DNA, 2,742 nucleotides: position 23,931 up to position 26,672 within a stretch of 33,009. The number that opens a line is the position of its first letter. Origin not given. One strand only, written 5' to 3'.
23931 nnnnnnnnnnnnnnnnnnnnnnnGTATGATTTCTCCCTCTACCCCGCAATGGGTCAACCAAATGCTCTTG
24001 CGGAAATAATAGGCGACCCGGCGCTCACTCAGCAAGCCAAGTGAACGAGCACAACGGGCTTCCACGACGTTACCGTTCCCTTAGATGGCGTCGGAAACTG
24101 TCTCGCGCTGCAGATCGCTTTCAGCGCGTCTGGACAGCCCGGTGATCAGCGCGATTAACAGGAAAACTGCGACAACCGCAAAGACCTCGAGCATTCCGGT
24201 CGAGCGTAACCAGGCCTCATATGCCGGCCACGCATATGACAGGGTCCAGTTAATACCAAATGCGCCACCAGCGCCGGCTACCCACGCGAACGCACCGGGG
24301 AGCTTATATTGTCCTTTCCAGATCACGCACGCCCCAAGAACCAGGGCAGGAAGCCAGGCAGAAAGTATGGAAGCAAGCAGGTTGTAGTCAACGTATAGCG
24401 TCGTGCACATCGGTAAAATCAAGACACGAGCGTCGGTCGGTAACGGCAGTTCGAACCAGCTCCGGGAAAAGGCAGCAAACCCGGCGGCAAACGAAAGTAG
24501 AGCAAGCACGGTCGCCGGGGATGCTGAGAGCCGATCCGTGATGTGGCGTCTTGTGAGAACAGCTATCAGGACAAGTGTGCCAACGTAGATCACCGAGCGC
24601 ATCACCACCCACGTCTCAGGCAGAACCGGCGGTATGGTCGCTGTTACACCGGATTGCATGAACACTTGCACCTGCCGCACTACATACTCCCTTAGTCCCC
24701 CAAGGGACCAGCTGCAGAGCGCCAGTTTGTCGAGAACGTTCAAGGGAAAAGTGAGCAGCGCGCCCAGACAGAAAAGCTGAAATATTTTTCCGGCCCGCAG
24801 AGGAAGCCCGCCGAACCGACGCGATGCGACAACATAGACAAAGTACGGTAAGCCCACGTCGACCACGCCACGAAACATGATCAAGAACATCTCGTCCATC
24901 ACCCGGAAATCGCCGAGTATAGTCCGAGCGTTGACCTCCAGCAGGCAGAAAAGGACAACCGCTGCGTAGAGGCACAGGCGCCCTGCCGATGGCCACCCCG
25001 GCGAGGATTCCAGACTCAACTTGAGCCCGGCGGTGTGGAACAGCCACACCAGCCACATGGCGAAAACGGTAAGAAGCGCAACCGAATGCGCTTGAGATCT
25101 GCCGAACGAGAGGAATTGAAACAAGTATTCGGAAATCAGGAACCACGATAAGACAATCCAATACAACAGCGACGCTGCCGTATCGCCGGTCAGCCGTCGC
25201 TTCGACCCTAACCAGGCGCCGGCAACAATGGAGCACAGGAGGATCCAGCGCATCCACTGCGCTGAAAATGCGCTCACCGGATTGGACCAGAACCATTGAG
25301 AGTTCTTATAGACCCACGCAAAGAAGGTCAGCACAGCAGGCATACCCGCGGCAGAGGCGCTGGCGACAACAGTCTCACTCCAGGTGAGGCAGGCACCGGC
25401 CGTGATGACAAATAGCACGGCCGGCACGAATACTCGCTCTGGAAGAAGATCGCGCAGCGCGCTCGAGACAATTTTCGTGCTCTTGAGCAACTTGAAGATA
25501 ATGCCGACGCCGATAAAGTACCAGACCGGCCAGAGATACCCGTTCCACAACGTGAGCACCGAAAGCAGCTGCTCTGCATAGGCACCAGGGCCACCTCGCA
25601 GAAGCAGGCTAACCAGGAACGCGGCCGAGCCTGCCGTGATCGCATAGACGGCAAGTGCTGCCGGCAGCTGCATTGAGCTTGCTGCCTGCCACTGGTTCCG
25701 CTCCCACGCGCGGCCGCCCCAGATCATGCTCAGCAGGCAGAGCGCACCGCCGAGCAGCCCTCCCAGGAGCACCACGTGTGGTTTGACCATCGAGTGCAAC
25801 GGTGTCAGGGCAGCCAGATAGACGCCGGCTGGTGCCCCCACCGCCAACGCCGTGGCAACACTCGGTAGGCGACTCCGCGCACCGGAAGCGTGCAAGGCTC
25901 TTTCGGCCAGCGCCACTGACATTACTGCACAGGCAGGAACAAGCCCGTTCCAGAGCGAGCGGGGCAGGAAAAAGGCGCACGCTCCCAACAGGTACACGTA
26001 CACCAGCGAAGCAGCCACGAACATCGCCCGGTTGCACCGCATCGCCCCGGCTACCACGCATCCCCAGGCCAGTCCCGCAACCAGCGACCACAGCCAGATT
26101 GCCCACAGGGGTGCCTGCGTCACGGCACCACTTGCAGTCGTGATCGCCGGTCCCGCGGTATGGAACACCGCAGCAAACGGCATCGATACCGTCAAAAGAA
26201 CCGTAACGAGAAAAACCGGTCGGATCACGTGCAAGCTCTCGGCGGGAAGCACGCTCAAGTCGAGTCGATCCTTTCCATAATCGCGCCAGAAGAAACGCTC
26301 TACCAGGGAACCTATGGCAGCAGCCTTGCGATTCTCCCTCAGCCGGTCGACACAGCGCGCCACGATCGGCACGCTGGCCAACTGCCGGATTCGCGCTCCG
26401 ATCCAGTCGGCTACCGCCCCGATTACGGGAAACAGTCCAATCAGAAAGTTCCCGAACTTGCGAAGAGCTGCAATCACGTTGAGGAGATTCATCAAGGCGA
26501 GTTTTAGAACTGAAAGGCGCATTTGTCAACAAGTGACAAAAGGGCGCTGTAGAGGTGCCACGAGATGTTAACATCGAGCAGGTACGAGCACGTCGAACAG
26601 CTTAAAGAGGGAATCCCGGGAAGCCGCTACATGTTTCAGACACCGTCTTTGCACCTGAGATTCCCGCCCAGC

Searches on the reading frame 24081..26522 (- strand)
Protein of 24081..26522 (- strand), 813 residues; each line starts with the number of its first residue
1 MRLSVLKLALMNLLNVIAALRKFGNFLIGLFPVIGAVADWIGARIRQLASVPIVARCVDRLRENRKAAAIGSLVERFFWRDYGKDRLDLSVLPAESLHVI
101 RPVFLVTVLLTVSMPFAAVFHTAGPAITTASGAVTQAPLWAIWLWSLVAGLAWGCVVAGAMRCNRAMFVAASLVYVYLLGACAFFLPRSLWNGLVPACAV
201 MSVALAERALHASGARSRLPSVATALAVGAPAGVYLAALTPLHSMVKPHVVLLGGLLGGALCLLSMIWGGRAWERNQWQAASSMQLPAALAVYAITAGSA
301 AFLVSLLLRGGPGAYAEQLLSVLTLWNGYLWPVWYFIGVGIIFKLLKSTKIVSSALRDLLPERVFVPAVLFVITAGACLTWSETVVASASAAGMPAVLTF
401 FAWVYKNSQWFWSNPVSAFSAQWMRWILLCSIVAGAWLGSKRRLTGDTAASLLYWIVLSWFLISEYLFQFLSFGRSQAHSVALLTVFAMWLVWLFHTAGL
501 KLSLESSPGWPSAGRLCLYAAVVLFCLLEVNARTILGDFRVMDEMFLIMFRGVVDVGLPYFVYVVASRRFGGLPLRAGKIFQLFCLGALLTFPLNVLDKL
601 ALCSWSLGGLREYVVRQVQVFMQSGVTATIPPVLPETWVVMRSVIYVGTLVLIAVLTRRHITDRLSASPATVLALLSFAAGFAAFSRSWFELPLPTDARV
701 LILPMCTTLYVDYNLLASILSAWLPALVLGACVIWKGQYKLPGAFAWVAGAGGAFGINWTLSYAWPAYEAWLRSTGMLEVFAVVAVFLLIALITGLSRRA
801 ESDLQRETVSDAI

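Call 3: search_protein_families(library=pfam, proteins=[window:24081-26522:-], max_evalue=0.01)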
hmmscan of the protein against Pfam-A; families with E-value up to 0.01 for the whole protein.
window:24081-26522:- (813 aa): 0 families

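Call 4: search_protein_families(library=ncbifam, proteins=[window:24081-26522:-], max_evalue=0.01)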
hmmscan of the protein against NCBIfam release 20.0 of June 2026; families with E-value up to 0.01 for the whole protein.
window:24081-26522:- (813 aa): 0 families

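Call 35: search_protein_families(library=pfam, proteins=[window:24081-26492:-], max_evalue=10)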
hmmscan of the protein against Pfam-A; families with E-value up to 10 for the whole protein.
window:24081-26492:- (803 aa): 1 family
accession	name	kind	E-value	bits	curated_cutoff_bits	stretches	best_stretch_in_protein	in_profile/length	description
PF20082.4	DUF6476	-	0.29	11.5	24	0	240-294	14-67/91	Family of unknown function (DUF6476)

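Call 36: search_protein_families(library=padloc, proteins=[window:24081-26492:-], max_evalue=0.01)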
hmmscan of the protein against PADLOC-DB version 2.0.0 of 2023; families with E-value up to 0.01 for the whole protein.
window:24081-26492:- (803 aa): 0 families

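Call 37: find_homologous_proteins(query=window:24084-26492:-, max_evalue=0.001)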
Query window:24084-26492:- (803 aa): 31 proteins with E <= 0.001 among 8000 candidates.
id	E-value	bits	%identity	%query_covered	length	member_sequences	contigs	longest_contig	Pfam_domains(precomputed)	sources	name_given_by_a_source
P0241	0.0e+0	1746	100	99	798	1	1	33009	-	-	-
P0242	0.0e+0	1491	85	100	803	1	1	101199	-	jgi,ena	jgi:hypothetical protein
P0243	2.4e-204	699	43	100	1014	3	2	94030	-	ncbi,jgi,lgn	jgi:hypothetical protein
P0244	2.3e-202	693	44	95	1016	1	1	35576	-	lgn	-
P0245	2.5e-201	689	43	99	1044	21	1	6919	-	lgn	-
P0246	2.3e-199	683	43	99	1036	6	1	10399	-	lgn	-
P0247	1.7e-197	677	42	98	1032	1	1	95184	-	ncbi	-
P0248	2.0e-197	677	43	99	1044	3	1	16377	-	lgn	-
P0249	1.8e-194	667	42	100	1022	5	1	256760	-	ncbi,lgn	-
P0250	9.0e-193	661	42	100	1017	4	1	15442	-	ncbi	-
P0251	2.6e-192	660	42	100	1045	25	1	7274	-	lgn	-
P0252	7.1e-188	645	41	100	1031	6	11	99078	-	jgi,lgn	jgi:hypothetical protein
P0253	8.6e-188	645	41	99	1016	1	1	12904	-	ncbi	-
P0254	3.8e-187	642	42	100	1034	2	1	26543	-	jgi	jgi:hypothetical protein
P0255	9.1e-185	635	40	97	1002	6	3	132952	-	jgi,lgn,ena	-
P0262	2.1e-143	498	36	97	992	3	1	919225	-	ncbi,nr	ncbi:MAG: hypothetical protein KIT34_02630 [Cyanobacteria bacterium TGS_CYA1]|nr:hypothetical protei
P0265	4.8e-127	444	34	100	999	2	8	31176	-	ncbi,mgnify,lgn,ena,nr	ncbi:MAG: hypothetical protein SGJ27_11620 [Candidatus Melainabacteria bacterium]|mgnify:CR=1 FL=1|n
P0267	9.2e-123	430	33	99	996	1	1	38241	-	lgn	-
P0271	4.9e-111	391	34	90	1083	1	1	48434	-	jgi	jgi:hypothetical protein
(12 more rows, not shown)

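Call 38: find_encoding_contigs(protein=P0262, flank=6000, max_places=1)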
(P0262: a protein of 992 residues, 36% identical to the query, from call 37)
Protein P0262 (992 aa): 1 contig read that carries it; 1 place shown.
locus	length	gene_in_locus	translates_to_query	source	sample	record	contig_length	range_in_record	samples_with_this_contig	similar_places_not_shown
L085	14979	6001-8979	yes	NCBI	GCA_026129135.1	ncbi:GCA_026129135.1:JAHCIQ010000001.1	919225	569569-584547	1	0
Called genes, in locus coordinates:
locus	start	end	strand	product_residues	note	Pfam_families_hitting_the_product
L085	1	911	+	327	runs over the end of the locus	PF00491:Arginase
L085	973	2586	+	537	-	-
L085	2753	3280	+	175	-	-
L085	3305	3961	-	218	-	PF03734:YkuD (weak)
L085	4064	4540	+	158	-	PF13279:4HBT_2, PF03061:4HBT (weak)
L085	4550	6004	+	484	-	PF00324:AA_permease, PF13520:AA_permease_2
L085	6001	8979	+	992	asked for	-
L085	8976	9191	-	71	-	-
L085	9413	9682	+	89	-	PF13560:HTH_31, PF12844:HTH_19 (weak), PF01381:HTH_3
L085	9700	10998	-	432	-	PF00364:Biotin_lipoyl (faint), PF25917:BSH_RND, PF25973:BSH_CzcB (faint), PF25885:HH_EMRA, PF25876:HH_MFP_RND (weak), PF25954:Beta-barrel_RND_2 (weak), PF25963:Beta-barrel_AAEA (weak)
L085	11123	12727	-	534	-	PF06609:TRI12, PF00083:Sugar_tr, PF07690:MFS_1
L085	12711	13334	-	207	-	PF00440:TetR_N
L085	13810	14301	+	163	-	-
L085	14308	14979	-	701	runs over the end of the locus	PF07992:Pyr_redox_2, PF00070:Pyr_redox, PF22366:NDH2_C (weak), PF00027:cNMP_binding, PF00571:CBS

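Call 39: find_encoding_contigs(protein=P0265, flank=6000, max_places=1)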
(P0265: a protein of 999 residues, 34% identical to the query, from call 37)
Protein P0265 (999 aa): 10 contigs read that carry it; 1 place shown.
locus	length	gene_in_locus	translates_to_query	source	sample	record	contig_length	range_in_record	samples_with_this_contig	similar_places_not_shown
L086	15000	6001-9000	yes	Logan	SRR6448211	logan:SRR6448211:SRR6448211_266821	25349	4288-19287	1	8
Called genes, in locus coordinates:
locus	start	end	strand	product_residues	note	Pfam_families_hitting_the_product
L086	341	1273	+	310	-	PF01510:Amidase_2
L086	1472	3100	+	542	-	PF00069:Pkinase, PF07714:PK_Tyr_Ser-Thr, PF03109:ABC1 (faint), PF06271:RDD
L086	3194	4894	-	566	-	PF14716:HHH_8, PF14520:HHH_5, PF14791:DNA_pol_B_thumb, PF02811:PHP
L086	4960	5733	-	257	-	-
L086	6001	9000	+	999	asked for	-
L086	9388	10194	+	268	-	PF00072:Response_reg, PF01627:Hpt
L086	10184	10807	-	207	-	PF01906:YbjQ_1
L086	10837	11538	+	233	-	-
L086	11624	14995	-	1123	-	PF02384:N6_Mtase (faint), PF20473:MmeI_Mtase, PF07669:Eco57I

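Call 40: find_encoding_contigs(protein=P0271, flank=6000, max_places=1)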
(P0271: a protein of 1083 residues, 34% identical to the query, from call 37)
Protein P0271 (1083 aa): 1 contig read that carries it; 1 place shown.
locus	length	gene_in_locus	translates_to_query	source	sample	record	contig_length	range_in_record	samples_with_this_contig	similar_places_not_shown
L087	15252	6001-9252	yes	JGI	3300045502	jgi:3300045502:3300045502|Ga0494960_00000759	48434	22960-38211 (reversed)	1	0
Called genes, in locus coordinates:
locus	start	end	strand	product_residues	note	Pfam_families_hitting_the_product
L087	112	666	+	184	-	PF06250:YhcG_C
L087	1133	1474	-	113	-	PF01451:LMWPc (faint)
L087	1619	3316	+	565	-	PF00515:TPR_1 (faint), PF13414:TPR_11 (weak)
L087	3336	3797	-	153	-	PF10077:DUF2314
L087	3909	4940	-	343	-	PF01073:3Beta_HSD, PF01370:Epimerase, PF02719:Polysacc_synt_2, PF04321:RmlD_sub_bind, PF13460:NAD_binding_10 (weak), PF16363:GDP_Man_Dehyd, PF07993:NAD_binding_4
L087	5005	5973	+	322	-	PF00288:GHMP_kinases_N, PF08544:GHMP_kinases_C (weak)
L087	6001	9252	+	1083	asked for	-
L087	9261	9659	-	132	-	-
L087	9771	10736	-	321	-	PF01916:DS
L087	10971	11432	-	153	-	PF00583:Acetyltransf_1, PF13673:Acetyltransf_10, PF13508:Acetyltransf_7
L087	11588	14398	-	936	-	PF00690:Cation_ATPase_N, PF00122:E1-E2_ATPase, PF00702:Hydrolase, PF13246:Cation_ATPase, PF12710:HAD (weak), PF00689:Cation_ATPase_C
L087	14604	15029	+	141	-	-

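Call 41: find_encoding_contigs(protein=P0267, flank=6000, max_places=1)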
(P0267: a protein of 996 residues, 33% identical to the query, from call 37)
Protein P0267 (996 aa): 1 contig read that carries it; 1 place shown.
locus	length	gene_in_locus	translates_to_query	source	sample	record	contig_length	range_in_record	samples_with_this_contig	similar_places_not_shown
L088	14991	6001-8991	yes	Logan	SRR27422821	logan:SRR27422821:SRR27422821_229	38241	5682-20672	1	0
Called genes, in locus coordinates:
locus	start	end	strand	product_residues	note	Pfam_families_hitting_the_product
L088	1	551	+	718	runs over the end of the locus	PF16697:Yop-YscD_cpl, PF00498:FHA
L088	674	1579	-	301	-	-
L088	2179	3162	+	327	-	PF01510:Amidase_2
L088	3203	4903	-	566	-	PF14716:HHH_8, PF14520:HHH_5, PF14791:DNA_pol_B_thumb, PF02811:PHP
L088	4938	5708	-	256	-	PF02915:Rubrerythrin (faint)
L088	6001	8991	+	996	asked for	-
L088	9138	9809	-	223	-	PF01906:YbjQ_1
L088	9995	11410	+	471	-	PF00004:AAA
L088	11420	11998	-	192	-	-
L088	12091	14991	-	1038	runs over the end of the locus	PF02384:N6_Mtase (faint), PF20473:MmeI_Mtase, PF07669:Eco57I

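Call 78: predict_structure(alignment_id=A4)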
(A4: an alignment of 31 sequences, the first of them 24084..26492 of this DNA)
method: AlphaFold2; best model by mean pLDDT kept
length: 803 residues; sequences in the alignment: 31
mean_pLDDT: 83.8   pTM: 0.81
mean pLDDT of the five models: 83.8, 82.4, 81.4, 80.2, 78.4
residues with pLDDT >= 90: 286; 70-90: 424; 50-70: 80; < 50: 13
segments of 3 or more residues with pLDDT < 50: 270-273, 795-803
pLDDT, mean of each block of 10 residues (from residue 1): 73 83 81 80 81 74 65 74 84 93 90 83 85 95 95 92 92 85 94 90 69 94 93 91 95 90 62 64 94 92 90 86 84 74 77 89 92 84 85 87 86 90 91 87 88 81 71 88 85 84 91 94 88 79 75 61 73 91 93 92 89 69 85 96 91 75 90 81 79 77 82 93 75 85 95 87 88 87 80 48 34
secondary structure, 60 per line:
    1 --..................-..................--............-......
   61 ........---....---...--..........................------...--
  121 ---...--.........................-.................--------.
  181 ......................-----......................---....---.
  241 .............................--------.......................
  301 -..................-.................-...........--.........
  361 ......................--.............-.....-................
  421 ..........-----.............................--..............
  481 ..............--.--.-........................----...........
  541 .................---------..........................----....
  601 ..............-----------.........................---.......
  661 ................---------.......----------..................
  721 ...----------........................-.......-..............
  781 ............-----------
elements in order (helices of 4 or more, strands of 3 or more residues): H3-20 H22-39 H42-53 H55-68 H72-75 H84-109 E116-118 E124-126 H129-153 H155-171 H180-202 H208-229 H233-236 H240-269 H278-300 H302-319 H321-337 H339-349 H352-382 H385-397 H399-403 H405-430 H436-464 H467-494 H502-525 H530-557 H567-592 H597-614 H626-650 H654-676 H686-692 H703-723 H734-757 H759-765 H767-792

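Call 80: fold_search(model_id=the predicted structure, library=pdb)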
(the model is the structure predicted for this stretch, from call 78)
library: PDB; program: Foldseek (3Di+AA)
matches with E <= 10: 76; with E <= 0.001: 0
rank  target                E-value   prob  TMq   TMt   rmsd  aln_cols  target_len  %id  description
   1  9g8j_A                4.3e-01  0.06  0.09  0.09  32.8       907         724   12  Structure of K+-dependent Na+-PPase from Thermotoga maritima in complex with zoledronate (released 2025-06-04)
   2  8b21_A                6.0e-01  0.06  0.10  0.11  31.1       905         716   10  Time-resolved structure of K+-dependent Na+-PPase from Thermotoga maritima 0-60-seconds post reaction initiation with  (released 2024-01-17)
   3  6qxa_D                6.2e-01  0.06  0.10  0.11  30.8       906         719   11  Structure of membrane bound pyrophosphatase from Thermotoga maritima in complex with imidodiphosphate and N-[(2-amino- (released 2019-04-10)
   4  9g8j_B                8.6e-01  0.06  0.11  0.12  31.9       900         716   11  Structure of K+-dependent Na+-PPase from Thermotoga maritima in complex with zoledronate (released 2025-06-04)
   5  3vvo                  1.0e+00  0.16  0.15  0.22  20.4       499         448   11  Crystal structure of MATE in the bent conformation (released 2013-04-03)
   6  5v54_A                1.0e+00  0.08  0.08  0.14  22.6       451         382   13  Crystal structure of 5-HT1B receptor in complex with methiothepin (released 2018-02-07)
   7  6nc6_A                1.1e+00  0.12  0.14  0.20  19.1       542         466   10  Lipid II flippase MurJ, inward closed conformation (released 2019-04-17)
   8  8gz1_B                1.1e+00  0.04  0.09  0.07  29.0       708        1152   13  Cryo-EM structure of human NaV1.6/beta1/beta2,apo state (released 2023-03-08)
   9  8wam_A                1.2e+00  0.13  0.12  0.15  25.8       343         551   16  Cryo-EM structure of the ABCG25 E232Q mutant bound to ATP and Magnesium (released 2023-09-27)
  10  5m87                  1.3e+00  0.06  0.10  0.13  29.1       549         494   12  Crystal structure of Eremococcus coleocola manganese transporter (released 2017-01-11)
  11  9g11                  1.3e+00  0.08  0.11  0.15  26.8       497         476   14  sugar/H+ symporter STP6 in inward occluded conformation with glucose bound (released 2024-08-14)
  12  7wag                  1.4e+00  0.09  0.13  0.16  20.5       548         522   12  Crystal structure of MurJ squeezed form (released 2022-06-01)
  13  5v54_B                1.4e+00  0.06  0.08  0.13  21.3       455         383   11  Crystal structure of 5-HT1B receptor in complex with methiothepin (released 2018-02-07)
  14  4qim                  1.4e+00  0.06  0.09  0.13  22.8       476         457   12  Structure of the human smoothened receptor in complex with ANTA XV (released 2014-07-23)
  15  6aft_A                1.5e+00  0.06  0.13  0.14  26.6       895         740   12  Proton pyrophosphatase - E301Q (released 2019-04-10)
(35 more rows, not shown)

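Call 87: search_protein_representatives(alignment_id=A4)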
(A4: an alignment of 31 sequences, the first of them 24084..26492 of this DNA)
Query: 31 sequences, 990 profile positions. Proteins with E-value up to 0.001 (for the whole library): 144; up to 1e-10: 119; up to 1e-30: 91. The best 144 are listed.
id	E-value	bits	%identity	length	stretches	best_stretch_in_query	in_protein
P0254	0.0e+00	1449.7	-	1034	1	1-985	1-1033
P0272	0.0e+00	1197.4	-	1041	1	1-987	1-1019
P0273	0.0e+00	1158.3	-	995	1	1-986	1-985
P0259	0.0e+00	1150.7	-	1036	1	1-988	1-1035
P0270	0.0e+00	1138.5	-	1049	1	1-985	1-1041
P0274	0.0e+00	1136.9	-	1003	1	1-987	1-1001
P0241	0.0e+00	1092.6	-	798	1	6-795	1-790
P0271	0.0e+00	1075.5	-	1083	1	1-987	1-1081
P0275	0.0e+00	1059.4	-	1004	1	1-987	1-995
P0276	0.0e+00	1053.3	-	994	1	1-984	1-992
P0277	9.2e-297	1003.8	-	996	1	2-987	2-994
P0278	2.2e-284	962.8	-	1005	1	1-986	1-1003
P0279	7.2e-284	961.1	-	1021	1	1-987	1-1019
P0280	7.8e-284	961.0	-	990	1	1-986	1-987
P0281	6.7e-283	957.9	-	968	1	1-985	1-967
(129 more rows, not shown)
